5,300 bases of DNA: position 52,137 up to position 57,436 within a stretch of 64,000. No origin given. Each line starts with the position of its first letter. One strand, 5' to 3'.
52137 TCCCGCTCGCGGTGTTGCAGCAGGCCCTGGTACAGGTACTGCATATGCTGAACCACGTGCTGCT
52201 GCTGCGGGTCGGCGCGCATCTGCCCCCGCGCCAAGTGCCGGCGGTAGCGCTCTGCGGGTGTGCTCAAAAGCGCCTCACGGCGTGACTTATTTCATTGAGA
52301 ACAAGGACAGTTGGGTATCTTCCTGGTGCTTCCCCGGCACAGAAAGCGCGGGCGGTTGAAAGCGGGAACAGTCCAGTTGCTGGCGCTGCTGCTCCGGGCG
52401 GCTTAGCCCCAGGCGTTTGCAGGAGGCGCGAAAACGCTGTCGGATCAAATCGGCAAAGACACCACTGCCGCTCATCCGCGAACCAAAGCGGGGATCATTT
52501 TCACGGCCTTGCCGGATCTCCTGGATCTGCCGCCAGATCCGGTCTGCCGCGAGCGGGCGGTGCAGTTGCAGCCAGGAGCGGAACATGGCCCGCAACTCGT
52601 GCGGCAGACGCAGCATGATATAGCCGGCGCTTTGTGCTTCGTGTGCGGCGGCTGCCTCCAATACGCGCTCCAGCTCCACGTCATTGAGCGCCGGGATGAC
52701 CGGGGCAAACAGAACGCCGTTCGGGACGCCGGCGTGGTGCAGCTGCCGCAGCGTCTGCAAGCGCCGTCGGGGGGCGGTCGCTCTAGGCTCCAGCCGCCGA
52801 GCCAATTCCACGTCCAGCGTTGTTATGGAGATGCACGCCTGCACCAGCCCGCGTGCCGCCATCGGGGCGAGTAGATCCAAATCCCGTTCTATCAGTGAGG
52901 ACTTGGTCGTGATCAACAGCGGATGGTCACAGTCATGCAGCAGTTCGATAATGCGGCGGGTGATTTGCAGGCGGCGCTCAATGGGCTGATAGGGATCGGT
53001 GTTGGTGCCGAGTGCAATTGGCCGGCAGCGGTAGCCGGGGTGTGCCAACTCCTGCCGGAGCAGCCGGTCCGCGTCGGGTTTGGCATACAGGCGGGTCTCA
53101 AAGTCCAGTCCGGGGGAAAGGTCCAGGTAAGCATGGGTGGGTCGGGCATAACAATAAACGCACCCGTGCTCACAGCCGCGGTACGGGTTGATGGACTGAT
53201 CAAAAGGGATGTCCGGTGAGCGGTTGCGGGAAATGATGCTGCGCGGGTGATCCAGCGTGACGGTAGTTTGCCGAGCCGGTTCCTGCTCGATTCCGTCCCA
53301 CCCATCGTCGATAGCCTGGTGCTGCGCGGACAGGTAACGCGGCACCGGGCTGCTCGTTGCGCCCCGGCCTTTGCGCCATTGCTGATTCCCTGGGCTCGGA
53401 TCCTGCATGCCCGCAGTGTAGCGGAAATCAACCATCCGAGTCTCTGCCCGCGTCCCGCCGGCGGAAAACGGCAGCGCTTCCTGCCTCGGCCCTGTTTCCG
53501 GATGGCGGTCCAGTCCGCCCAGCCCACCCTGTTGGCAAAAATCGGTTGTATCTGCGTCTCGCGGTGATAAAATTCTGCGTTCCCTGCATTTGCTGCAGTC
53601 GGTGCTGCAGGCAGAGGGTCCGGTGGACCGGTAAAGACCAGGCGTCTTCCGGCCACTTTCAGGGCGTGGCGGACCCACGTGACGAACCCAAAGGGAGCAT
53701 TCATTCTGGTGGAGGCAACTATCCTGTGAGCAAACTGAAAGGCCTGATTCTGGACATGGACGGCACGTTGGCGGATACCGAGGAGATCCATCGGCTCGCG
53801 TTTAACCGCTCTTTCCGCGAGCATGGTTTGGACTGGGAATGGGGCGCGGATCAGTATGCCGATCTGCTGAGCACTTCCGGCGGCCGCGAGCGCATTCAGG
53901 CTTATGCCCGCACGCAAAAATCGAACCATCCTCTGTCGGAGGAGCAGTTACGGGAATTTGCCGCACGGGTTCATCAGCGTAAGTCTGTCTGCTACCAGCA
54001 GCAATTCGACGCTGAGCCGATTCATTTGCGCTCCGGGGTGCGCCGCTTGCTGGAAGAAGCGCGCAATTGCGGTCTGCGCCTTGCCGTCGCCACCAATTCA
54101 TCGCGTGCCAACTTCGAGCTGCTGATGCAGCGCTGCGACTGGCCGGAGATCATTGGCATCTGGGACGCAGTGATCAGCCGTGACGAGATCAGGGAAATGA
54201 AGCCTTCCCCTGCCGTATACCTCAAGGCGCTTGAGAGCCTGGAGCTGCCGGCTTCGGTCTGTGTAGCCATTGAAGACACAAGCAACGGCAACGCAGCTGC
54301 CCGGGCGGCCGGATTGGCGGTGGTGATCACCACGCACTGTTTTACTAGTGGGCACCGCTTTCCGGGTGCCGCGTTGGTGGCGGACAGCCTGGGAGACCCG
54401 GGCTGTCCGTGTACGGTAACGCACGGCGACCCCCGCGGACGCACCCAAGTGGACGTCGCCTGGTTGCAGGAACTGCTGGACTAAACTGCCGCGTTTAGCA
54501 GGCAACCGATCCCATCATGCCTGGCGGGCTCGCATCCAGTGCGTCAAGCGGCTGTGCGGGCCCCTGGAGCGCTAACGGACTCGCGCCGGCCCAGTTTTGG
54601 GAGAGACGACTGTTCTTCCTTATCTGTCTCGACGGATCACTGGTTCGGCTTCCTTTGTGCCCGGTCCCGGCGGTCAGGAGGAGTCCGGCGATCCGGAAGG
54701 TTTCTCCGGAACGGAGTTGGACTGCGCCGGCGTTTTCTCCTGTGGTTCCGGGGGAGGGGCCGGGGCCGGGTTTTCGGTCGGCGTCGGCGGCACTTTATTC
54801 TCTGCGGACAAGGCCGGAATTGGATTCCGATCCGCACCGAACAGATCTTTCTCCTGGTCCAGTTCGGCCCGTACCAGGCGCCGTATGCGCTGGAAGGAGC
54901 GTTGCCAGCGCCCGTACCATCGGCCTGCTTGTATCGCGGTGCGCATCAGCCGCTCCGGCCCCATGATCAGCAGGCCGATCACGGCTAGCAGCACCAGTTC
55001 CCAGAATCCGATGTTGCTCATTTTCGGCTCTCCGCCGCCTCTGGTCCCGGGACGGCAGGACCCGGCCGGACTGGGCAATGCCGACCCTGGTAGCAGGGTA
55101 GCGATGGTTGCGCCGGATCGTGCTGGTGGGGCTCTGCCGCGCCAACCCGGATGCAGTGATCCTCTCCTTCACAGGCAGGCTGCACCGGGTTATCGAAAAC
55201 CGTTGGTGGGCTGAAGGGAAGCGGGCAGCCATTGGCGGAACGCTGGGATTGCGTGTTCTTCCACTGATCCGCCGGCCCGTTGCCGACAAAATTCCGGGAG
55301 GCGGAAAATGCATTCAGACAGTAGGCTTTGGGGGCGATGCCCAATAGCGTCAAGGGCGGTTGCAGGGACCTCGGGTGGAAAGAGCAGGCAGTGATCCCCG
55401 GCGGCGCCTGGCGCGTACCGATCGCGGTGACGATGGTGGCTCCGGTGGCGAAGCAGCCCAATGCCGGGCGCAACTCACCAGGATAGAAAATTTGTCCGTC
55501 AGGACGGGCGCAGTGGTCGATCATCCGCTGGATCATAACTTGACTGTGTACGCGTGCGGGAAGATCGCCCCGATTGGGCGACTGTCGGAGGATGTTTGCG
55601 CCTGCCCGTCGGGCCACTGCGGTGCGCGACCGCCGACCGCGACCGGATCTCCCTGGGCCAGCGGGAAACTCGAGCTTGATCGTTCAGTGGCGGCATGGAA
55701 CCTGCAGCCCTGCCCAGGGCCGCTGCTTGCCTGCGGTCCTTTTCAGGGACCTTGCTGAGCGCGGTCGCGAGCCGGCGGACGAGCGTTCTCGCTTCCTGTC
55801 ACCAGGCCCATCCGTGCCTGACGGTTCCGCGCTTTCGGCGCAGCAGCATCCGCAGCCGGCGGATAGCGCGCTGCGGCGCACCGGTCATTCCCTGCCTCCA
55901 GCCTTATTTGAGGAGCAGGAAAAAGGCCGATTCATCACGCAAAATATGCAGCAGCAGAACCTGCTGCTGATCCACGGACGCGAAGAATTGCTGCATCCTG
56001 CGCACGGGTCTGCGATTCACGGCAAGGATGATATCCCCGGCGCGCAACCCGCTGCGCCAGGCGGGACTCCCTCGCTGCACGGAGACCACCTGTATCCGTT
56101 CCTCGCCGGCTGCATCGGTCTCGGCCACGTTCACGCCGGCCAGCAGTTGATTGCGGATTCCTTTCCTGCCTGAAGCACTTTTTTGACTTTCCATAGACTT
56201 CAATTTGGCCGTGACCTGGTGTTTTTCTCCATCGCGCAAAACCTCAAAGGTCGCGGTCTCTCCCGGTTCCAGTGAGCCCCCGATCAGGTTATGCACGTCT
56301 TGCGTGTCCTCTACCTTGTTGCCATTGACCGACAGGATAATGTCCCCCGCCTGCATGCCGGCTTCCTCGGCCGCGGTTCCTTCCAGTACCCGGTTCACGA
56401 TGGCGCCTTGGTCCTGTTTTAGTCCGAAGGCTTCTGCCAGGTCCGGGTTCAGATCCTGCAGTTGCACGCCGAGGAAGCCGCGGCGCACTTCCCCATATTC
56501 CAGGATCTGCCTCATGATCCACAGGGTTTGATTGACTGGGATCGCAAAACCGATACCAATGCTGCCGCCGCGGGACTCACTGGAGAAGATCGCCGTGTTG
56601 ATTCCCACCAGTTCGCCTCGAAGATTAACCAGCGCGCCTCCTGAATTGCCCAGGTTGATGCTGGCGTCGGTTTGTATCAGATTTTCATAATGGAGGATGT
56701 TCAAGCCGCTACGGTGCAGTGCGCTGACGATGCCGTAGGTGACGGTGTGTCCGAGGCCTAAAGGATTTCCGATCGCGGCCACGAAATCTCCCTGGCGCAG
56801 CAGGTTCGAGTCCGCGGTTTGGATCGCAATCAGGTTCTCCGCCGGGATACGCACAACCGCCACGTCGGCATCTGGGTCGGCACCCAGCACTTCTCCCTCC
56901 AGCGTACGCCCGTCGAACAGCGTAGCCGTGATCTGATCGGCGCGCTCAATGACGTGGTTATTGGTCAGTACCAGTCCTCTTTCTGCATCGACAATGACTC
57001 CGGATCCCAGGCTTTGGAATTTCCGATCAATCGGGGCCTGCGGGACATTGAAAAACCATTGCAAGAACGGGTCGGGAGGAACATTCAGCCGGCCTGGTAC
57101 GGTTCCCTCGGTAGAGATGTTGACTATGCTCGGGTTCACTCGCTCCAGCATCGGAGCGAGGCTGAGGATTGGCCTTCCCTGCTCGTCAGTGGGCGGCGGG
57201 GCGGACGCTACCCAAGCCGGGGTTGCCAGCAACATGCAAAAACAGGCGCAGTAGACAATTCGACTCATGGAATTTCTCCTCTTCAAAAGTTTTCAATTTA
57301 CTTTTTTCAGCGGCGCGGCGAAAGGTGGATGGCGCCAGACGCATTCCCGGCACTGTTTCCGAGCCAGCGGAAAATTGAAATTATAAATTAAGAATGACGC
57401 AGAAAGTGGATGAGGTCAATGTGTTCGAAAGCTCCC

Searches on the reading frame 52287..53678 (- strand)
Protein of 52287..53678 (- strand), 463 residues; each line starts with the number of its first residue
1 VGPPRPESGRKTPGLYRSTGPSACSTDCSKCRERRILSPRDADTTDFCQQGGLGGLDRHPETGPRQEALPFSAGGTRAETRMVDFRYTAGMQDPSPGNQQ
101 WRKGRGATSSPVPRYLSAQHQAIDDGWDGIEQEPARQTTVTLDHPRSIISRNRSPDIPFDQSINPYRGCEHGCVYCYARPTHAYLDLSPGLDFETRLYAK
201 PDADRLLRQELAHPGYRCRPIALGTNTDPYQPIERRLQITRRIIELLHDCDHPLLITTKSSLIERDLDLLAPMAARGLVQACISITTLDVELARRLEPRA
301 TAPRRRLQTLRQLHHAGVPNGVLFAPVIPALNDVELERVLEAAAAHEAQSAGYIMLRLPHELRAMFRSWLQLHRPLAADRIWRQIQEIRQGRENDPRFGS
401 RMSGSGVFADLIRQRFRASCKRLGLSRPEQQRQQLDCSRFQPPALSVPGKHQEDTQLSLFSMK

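Call 97: search_protein_families(library=pfam, proteins=[window:52287-53678:-], max_evalue=0.00001)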
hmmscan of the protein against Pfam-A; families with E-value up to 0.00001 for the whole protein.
window:52287-53678:- (463 aa): 1 family
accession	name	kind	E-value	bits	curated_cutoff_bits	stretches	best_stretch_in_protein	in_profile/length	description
PF04055.27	Radical_SAM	-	7.8e-17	62.4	29.5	1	163-342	1-165/166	Radical SAM superfamily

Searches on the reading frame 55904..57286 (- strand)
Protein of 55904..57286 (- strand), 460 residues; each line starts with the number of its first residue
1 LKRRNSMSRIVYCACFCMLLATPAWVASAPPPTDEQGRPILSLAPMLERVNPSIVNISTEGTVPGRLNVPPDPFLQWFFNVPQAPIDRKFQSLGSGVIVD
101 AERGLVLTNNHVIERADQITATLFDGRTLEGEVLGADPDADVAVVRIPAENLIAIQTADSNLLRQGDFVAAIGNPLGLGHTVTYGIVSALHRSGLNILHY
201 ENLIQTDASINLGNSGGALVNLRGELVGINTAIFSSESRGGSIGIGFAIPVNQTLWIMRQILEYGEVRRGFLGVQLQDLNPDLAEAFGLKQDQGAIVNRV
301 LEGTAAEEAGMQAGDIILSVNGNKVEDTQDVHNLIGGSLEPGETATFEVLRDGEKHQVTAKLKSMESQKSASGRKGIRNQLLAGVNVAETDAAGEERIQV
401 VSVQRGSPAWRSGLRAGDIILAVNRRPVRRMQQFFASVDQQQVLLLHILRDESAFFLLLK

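Call 97: search_protein_families(library=pfam, proteins=[window:55904-57286:-], max_evalue=0.00001)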
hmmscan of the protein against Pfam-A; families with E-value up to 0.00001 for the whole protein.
window:55904-57286:- (460 aa): 6 families
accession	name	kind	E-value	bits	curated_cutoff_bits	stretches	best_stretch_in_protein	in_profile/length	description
PF13365.12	Trypsin_2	-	2e-31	110.1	27.6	1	94-229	1-144/144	Trypsin-like peptidase domain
PF17820.7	PDZ_6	-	5.8e-27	93.6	27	2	400-445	2-50/54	PDZ domain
PF13180.12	PDZ_2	-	1e-26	93.4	27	2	270-362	1-80/80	PDZ domain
PF00595.29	PDZ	-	1.3e-22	80.4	23.2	2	268-330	8-62/81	PDZ domain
PF00089.32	Trypsin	-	1.3e-16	61.6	20.6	1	93-253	26-215/220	Trypsin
PF14685.13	PDZ_Tricorn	-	4.3e-07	30.3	25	0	309-357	36-85/88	Tricorn protease PDZ domain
